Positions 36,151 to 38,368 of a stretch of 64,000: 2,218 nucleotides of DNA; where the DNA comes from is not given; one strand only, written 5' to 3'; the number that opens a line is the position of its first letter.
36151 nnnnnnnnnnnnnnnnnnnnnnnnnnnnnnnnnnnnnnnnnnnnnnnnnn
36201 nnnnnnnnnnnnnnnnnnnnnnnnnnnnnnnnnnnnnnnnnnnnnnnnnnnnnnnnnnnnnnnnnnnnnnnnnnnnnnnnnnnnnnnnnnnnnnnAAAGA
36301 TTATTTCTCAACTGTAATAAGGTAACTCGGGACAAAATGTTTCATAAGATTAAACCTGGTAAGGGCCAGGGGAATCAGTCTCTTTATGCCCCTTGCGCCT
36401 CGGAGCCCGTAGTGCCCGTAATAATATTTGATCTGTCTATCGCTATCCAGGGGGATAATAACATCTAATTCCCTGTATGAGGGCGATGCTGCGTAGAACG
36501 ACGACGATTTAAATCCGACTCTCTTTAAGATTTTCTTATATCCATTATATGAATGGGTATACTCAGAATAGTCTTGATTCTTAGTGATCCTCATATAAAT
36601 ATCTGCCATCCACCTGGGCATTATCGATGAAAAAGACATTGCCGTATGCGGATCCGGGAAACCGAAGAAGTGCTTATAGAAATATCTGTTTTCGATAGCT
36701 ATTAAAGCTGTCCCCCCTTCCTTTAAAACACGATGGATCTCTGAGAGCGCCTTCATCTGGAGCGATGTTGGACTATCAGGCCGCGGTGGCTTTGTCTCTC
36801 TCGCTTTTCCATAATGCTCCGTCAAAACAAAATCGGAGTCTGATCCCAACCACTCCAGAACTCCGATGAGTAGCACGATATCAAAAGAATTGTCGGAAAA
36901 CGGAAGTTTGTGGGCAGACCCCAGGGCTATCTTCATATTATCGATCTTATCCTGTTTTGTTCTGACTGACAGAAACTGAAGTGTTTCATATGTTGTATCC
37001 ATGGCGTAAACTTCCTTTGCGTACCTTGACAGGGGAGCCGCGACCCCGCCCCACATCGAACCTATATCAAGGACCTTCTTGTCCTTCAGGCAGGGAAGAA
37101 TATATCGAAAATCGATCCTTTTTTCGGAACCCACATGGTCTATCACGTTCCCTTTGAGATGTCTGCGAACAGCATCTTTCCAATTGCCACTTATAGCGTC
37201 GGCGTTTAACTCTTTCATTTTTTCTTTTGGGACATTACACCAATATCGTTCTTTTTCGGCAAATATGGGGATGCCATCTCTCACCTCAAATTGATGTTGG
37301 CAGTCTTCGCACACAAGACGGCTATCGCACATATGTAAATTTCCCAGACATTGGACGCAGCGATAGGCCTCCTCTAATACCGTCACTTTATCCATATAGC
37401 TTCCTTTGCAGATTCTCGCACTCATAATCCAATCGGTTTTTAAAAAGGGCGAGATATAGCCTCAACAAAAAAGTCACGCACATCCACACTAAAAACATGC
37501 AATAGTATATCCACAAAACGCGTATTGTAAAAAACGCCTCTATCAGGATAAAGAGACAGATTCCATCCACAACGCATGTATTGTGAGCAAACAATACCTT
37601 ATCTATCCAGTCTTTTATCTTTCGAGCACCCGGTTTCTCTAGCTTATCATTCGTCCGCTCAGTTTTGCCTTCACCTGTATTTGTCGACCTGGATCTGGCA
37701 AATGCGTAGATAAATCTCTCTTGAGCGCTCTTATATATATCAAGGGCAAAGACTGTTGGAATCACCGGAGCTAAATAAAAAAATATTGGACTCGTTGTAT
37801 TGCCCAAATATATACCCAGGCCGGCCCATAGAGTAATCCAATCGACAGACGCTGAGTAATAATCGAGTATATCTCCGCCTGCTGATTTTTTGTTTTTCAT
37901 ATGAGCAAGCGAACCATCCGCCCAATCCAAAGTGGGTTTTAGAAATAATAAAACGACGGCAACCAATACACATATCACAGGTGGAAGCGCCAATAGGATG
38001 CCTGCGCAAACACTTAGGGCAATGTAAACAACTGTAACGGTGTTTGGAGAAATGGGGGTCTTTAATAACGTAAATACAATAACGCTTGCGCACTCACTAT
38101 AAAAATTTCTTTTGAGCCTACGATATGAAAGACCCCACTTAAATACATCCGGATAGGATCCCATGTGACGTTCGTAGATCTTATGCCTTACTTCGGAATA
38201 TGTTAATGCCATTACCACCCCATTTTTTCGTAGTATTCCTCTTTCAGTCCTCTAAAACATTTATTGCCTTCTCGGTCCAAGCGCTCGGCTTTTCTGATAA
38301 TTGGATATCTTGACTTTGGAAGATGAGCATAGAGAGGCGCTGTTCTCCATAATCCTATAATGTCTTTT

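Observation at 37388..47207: Complete 2-aminoethylphosphonate (AEP) pathway embedded in a glycan operon, with PepM-nucleotidyltransferase fusion and two-subunit phosphonopyruvate decarboxylase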

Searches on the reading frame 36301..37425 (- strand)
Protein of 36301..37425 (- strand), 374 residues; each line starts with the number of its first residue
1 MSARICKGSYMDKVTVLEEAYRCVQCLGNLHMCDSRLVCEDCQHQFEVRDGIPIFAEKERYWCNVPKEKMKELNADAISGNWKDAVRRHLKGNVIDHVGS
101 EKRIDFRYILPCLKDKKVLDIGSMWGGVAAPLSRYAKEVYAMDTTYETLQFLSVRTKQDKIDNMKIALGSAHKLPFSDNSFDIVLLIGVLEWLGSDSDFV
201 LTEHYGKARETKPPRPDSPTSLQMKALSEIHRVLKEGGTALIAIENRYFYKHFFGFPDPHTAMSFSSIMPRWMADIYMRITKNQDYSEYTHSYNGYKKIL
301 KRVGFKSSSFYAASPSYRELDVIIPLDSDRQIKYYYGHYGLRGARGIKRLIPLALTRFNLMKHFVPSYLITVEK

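Call 4: search_protein_families(library=pfam, proteins=[window:36301-37425:-], max_evalue=0.001)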
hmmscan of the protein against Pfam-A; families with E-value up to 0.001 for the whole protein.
window:36301-37425:- (374 aa): 6 families
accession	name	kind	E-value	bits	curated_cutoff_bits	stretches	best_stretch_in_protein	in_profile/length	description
PF08241.18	Methyltransf_11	-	1.1e-17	64.8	21.2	1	119-203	1-82/95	Methyltransferase domain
PF13649.12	Methyltransf_25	-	2.8e-13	50.8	27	1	118-196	1-80/97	Methyltransferase domain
PF13847.12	Methyltransf_31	-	2.9e-11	43.7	27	1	114-243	3-110/145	Methyltransferase domain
PF01209.24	Ubie_methyltran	-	5.5e-08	32.9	20.1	0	113-185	46-121/233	ubiE/COQ5 methyltransferase family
PF08242.18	Methyltransf_12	-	2.6e-06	28.5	30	1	119-201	1-85/98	Methyltransferase domain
PF13489.12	Methyltransf_23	-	2e-05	24.8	27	1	111-305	18-159/164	Methyltransferase domain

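Call 6: search_protein_families(library=ncbifam, proteins=[window:36301-37425:-], max_evalue=0.001)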
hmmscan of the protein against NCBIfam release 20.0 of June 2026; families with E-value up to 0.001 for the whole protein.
window:36301-37425:- (374 aa): 23 families
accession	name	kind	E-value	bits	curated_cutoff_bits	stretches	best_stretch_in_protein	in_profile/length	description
TIGR01934.1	MenG_MenH_UbiE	subfamily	5.8e-11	42.1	158.35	1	114-184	39-110/223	ubiquinone/menaquinone biosynthesis methyltransferase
NF047649.1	MTase_UXPK_star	exception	1.7e-09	37.1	460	1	116-203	79-168/283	methyltransferase/UXPK-star double selenoprotein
NF041255.1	mycofact_MftM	equivalog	4.2e-09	36.1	200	1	114-200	139-225/289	mycofactocin oligosaccharide methyltransferase MftM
TIGR01983.1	UbiG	equivalog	1.5e-08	34.2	102.95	1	102-200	45-136/228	bifunctional 2-polyprenyl-6-hydroxyphenol methylase/3-demethylubiquinol 3-O-methyltransferase UbiG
NF041537.1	ArsM_AhpD_UU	exception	8.7e-08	31.3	510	1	114-193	76-158/345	arsenite methyltransferase/AhpD domain selenoprotein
NF045667.1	MTase_DVU1556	equivalog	2.6e-07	30.3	155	0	114-188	22-92/213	DVU_1556 family methyltransferase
NF001243.0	PRK00216.1-4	equivalog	7.5e-07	28.7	235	1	137-185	73-121/237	demethylmenaquinone methyltransferase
NF001244.0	PRK00216.1-5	equivalog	1.5e-06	27.7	216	0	114-184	48-122/236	bifunctional demethylmenaquinone methyltransferase/2-methoxy-6-polyprenyl-1,4-benzoquinol methylase UbiE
NF008823.0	PRK11873.1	subfamily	2.6e-06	27.1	263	0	117-205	80-170/272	arsenite methyltransferase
NF045825.1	FAmtase_mtf2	equivalog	3.1e-06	26.6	400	1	113-187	57-130/248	fatty-acid O-methyltransferase Mtf2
TIGR02072.1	BioC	equivalog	3.7e-06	26.9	184.95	1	114-198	34-115/244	malonyl-ACP O-methyltransferase BioC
NF045823.1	PthPhpthDimycoMt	equivalog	3.9e-06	26.2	300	1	113-187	65-138/256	phthiotriol/phenolphthiotriol dimycocerosates methyltransferase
TIGR02752.1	MenG_heptapren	equivalog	4.1e-06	26.5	419.85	0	137-186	71-120/231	demethylmenaquinone methyltransferase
NF043040.1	corrin_prot_MT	hypoth_equivalog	5.2e-06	26.1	180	1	114-191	41-121/216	corrinoid protein-associated methyltransferase CpaM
NF052510.1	methyltran_MpqE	exception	5.2e-05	22.7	335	0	112-185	44-121/234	methyl-plastoquinone biosynthesis methyltransferase MpqE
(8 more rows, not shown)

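Call 70: search_solved_structures(query=window:36301-37425:-, max_evalue=0.001)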
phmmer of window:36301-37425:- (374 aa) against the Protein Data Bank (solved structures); distinct sequences matched with E-value up to 0.001: 4.
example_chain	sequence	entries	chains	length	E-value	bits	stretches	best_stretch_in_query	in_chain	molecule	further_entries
1xxl_A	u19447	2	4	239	1.4e-08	37.5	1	111-185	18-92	YcgJ protein | ycgJ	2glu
1vl5_A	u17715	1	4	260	0.00053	22.5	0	113-186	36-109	unknown conserved protein BH2331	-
3mgg_A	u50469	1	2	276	0.00067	22.1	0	117-198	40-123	Methyltransferase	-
1ve3_A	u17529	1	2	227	0.00083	21.8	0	114-188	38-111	hypothetical protein PH0226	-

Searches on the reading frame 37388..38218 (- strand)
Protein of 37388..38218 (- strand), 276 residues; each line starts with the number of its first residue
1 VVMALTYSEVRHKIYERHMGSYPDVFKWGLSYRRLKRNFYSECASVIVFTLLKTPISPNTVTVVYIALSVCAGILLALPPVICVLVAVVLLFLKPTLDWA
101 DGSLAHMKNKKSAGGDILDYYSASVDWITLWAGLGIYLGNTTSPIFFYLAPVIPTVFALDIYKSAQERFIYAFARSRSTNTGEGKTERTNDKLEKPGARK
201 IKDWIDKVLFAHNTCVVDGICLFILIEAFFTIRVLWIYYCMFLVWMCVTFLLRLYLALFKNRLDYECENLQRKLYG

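Call 4: search_protein_families(library=pfam, proteins=[window:37388-38218:-], max_evalue=0.001)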
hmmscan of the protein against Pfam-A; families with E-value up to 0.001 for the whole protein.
window:37388-38218:- (276 aa): 1 family
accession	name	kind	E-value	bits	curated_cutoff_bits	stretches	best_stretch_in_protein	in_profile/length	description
PF01066.26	CDP-OH_P_transf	-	1.8e-05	25.6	22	1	57-128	3-70/152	CDP-alcohol phosphatidyltransferase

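Call 6: search_protein_families(library=ncbifam, proteins=[window:37388-38218:-], max_evalue=0.001)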
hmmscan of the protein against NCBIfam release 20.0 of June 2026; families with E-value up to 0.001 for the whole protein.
window:37388-38218:- (276 aa): 3 families
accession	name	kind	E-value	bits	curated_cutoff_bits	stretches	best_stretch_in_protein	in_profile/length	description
NF040950.1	archin_ph_syn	equivalog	2.2e-09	37.5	180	1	37-125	5-91/191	archaetidylinositol phosphate synthase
NF045883.1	PIPSynth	equivalog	1.7e-06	27.9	170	1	36-137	3-102/197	phosphatidylinositol phosphate synthase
NF041135.1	IPPtranDIPPsyn_Thcocales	equivalog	0.00045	19.3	580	1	45-128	239-319/419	bifunctional L-myo-inositol-1-phosphate cytidylyltransferase/CDP-L-myo-inositol myo-inositolphosphotransferase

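Call 52: search_solved_structures(query=A2, max_evalue=0.1, show_alignments=2)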
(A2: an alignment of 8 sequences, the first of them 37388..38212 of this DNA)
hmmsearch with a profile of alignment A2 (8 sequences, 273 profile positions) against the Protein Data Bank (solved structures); distinct sequences matched with E-value up to 0.1: 17.
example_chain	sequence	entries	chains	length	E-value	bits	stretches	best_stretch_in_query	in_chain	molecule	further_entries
4o6m_A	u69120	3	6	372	8.2e-22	81.2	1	35-171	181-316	AF2299, a CDP-alcohol phosphotransferase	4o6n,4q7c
4mnd_A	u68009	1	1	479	4.1e-10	42.8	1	33-152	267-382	CTP L-myo-inositol-1-phosphate cytidylyltransferase/CDP-L-myo-inositol myo-inositolphospho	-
8ero_A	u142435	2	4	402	1.6e-08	37.6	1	53-156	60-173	Cholinephosphotransferase 1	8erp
8gyw_B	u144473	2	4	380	1.7e-08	37.5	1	54-157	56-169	Choline/ethanolaminephosphotransferase 1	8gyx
6h53_A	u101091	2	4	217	3.4e-08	36.5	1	33-155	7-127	CDP-diacylglycerol--inositol 3-phosphatidyltransferase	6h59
6h5a_A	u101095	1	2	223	3.7e-08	36.4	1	33-154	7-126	CDP-diacylglycerol--inositol 3-phosphatidyltransferase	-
9uet_A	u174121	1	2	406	6.3e-08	35.6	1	52-136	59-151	Cholinephosphotransferase 1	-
6wm5_A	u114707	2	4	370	2.2e-07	33.8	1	33-137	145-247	AfCTD-Phosphatidylinositol-phosphate synthase (PIPS) fusion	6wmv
8ul9_A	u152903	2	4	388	5.8e-06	29.2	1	53-156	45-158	Cholinephosphotransferase 1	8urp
8urt_A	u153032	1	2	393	6.6e-06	29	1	53-156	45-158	Cholinephosphotransferase 1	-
5d92_D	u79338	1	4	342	7.4e-06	28.8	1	49-154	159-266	AF2299 protein,Phosphatidylinositol synthase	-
5d91_A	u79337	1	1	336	2.7e-05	27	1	53-154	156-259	AF2299 protein,Phosphatidylinositol synthase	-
7pow_A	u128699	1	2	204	0.0066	19.2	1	64-155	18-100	CDP-diacylglycerol--serine O-phosphatidyltransferase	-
7b1k_A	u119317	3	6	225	0.0077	19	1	64-155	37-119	CDP-diacylglycerol--serine O-phosphatidyltransferase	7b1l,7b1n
7drj_A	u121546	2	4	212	0.011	18.5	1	78-152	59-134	CDP-diacylglycerol--glycerol-3-phosphate 3-phosphatidyltransferase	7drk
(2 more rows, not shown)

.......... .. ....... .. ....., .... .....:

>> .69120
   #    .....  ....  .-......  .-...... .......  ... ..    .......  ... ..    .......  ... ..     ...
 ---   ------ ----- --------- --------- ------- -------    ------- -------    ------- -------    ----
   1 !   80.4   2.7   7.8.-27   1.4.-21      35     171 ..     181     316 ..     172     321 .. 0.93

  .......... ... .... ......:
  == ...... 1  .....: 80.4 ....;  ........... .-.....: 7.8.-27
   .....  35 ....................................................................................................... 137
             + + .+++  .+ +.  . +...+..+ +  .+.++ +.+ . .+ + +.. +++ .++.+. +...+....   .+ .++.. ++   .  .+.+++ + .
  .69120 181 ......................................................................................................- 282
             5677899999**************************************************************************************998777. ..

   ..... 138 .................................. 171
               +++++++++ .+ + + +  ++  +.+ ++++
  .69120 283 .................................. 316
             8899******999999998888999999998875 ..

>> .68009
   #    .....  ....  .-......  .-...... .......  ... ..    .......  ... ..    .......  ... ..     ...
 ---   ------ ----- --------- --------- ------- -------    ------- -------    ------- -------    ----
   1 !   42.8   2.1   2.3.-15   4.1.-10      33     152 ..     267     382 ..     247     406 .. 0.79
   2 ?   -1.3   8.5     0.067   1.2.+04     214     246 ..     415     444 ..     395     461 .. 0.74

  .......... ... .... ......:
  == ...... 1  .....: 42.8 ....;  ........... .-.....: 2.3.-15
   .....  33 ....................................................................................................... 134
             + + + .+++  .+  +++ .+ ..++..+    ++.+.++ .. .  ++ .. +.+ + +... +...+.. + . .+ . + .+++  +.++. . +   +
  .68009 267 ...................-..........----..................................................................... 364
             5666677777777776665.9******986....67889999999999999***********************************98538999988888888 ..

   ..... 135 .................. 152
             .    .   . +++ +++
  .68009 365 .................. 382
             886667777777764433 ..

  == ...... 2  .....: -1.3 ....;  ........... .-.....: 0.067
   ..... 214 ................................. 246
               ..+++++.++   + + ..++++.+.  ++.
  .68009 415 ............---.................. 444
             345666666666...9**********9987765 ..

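Call 71: find_homologous_proteins(query=window:37388-38212:-)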
Query window:37388-38212:- (274 aa): 8 proteins with E <= 0.001 among 725 candidates.
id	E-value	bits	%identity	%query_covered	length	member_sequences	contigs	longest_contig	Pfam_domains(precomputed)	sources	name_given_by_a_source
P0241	1.0e-183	627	100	100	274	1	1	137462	PF01066.27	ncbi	ncbi:MAG: CDP-alcohol phosphatidyltransferase family protein [Candidatus Omnitrophota bacterium]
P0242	1.5e-75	272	48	99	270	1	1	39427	PF01066.27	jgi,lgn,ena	-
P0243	7.3e-69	250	46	98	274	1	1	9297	PF01066.27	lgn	-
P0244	6.0e-54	201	39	99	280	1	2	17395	PF01066.27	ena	-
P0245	5.9e-30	123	33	91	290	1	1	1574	PF01066.27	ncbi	-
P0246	2.6e-26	111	33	88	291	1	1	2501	PF01066.27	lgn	-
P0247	2.2e-23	101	37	47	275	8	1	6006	PF01066.27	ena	-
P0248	1.1e-22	99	41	42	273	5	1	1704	PF01066.27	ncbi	-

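Call 89: predict_structure(alignment_id=A3)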
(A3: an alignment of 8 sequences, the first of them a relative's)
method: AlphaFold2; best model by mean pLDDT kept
length: 274 residues; sequences in the alignment: 8
mean_pLDDT: 75.8   pTM: 0.71
mean pLDDT of the five models: 75.8, 73.3, 70.0, 69.6, 60.5
residues with pLDDT >= 90: 59; 70-90: 122; 50-70: 70; < 50: 23
segments of 3 or more residues with pLDDT < 50: 176-193, 206-209
pLDDT, mean of each block of 10 residues (from residue 1): 86 84 70 86 93 88 91 92 93 89 82 72 85 90 86 67 61 50 36 53 53 79 86 85 77 66 59 53
secondary structure, 60 per line:
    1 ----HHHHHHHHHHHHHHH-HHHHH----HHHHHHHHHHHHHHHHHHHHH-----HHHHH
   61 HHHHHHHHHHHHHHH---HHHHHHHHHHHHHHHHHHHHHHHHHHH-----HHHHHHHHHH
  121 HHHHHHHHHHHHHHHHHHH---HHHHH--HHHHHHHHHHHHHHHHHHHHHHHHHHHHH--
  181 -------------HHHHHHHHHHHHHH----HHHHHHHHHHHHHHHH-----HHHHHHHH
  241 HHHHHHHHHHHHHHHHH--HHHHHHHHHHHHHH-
elements in order: H5-19 H21-25 H30-50 H56-75 H79-105 H111-139 H143-147 H150-178 H194-207 H212-227 H233-257 H260-273

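Call 91: fold_search(model_id=the predicted structure, library=pdb)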
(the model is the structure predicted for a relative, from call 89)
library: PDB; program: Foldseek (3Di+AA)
matches with E <= 10: 80; with E <= 0.001: 1
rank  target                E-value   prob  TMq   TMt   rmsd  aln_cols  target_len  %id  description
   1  4q7c_A                8.4e-04  1.00  0.40  0.34   5.4       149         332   21  Structure of AF2299, a CDP-alcohol phosphotransferase (released 2014-05-28)
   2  4o6m_B                1.5e-03  1.00  0.36  0.30   4.7       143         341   22  Structure of AF2299, a CDP-alcohol phosphotransferase (CMP-bound) (released 2014-05-14)
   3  4o6m_A                1.9e-03  1.00  0.40  0.33  11.3       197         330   19  Structure of AF2299, a CDP-alcohol phosphotransferase (CMP-bound) (released 2014-05-14)
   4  4o6n_A                2.8e-03  1.00  0.39  0.33  11.2       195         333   19  Structure of AF2299, a CDP-alcohol phosphotransferase (CDP-bound) (released 2014-05-14)
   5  5d91                  1.7e-02  1.00  0.31  0.26  12.7       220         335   20  Structure of a phosphatidylinositolphosphate (PIP) synthase from Renibacterium Salmoninarum (released 2015-11-11)
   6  6wmv_A                2.8e-02  1.00  0.33  0.28  10.9       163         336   18  Structure of a phosphatidylinositol-phosphate synthase (PIPS) from Mycobacterium kansasii with evidence of substrate b (released 2020-05-27)
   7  4mnd                  3.8e-02  1.00  0.43  0.30   9.4       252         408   17  Crystal structure of Archaeoglobus fulgidus IPCT-DIPPS bifunctional membrane protein (released 2014-07-02)
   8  8ero_A                4.4e-02  1.00  0.28  0.22   4.5       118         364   24  Structure of Xenopus cholinephosphotransferase1 in complex with CDP (released 2023-04-26)
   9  5d92_A                5.8e-02  1.00  0.44  0.37   9.4       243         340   17  Structure of a phosphatidylinositolphosphate (PIP) synthase from Renibacterium Salmoninarum (released 2015-11-04)
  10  6h59_B                6.7e-02  1.00  0.32  0.44   8.1       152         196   16  Crystal structure of Mycobacterium tuberculosis phosphatidylinositol phosphate synthase (PgsA1) with CDP-DAG bound (released 2019-05-15)
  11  6wm5_A                6.7e-02  0.99  0.36  0.30  11.8       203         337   15  Structure of a phosphatidylinositol-phosphate synthase (PIPS) from Mycobacterium kansasii (released 2020-05-27)
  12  6h5a_A                7.0e-02  1.00  0.35  0.45   5.1       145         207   17  Crystal structure of Mycobacterium tuberculosis phosphatidylinositol phosphate synthase (PgsA1) in complex with mangan (released 2019-05-15)
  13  6h59_A                8.4e-02  1.00  0.33  0.43   7.4       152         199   18  Crystal structure of Mycobacterium tuberculosis phosphatidylinositol phosphate synthase (PgsA1) with CDP-DAG bound (released 2019-05-15)
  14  9uet_A                1.3e-01  1.00  0.35  0.27   4.3       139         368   22  Cryo-EM structure of human choline-phosphotransferase 1 (released 2025-06-18)
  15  8gyw_A                1.4e-01  1.00  0.34  0.26   4.1       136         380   21  Cryo-EM structure of human CEPT1 complexed with CDP-choline (released 2023-03-22)
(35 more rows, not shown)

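Call 92: search_protein_representatives(alignment_id=A3)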
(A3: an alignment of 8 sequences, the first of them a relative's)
Query: 8 sequences, 277 profile positions. Proteins with E-value up to 0.001 (for the whole library): 6639; up to 1e-10: 662; up to 1e-30: 130. The best 150 are listed.
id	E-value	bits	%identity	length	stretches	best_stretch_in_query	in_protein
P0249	3.6e-107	374.2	-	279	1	2-277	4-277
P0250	3.3e-97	341.6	-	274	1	3-276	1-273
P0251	2.7e-91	322.2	-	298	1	2-276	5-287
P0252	3.2e-89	315.4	-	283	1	3-275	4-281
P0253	2.1e-88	312.7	-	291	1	4-270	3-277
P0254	6.6e-88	311.1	-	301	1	4-276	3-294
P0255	7.9e-86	304.3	-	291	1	4-276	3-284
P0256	1.9e-84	299.7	-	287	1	4-276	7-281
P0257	7.0e-84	297.9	-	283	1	3-271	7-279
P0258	3.9e-82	292.1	-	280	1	3-276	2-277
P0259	8.2e-81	287.8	-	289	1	4-275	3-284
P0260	1.7e-80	286.7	-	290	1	4-274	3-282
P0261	2.5e-80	286.2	-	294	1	3-274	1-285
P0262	3.1e-80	285.9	-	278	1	3-267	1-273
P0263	4.9e-78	278.7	-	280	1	1-267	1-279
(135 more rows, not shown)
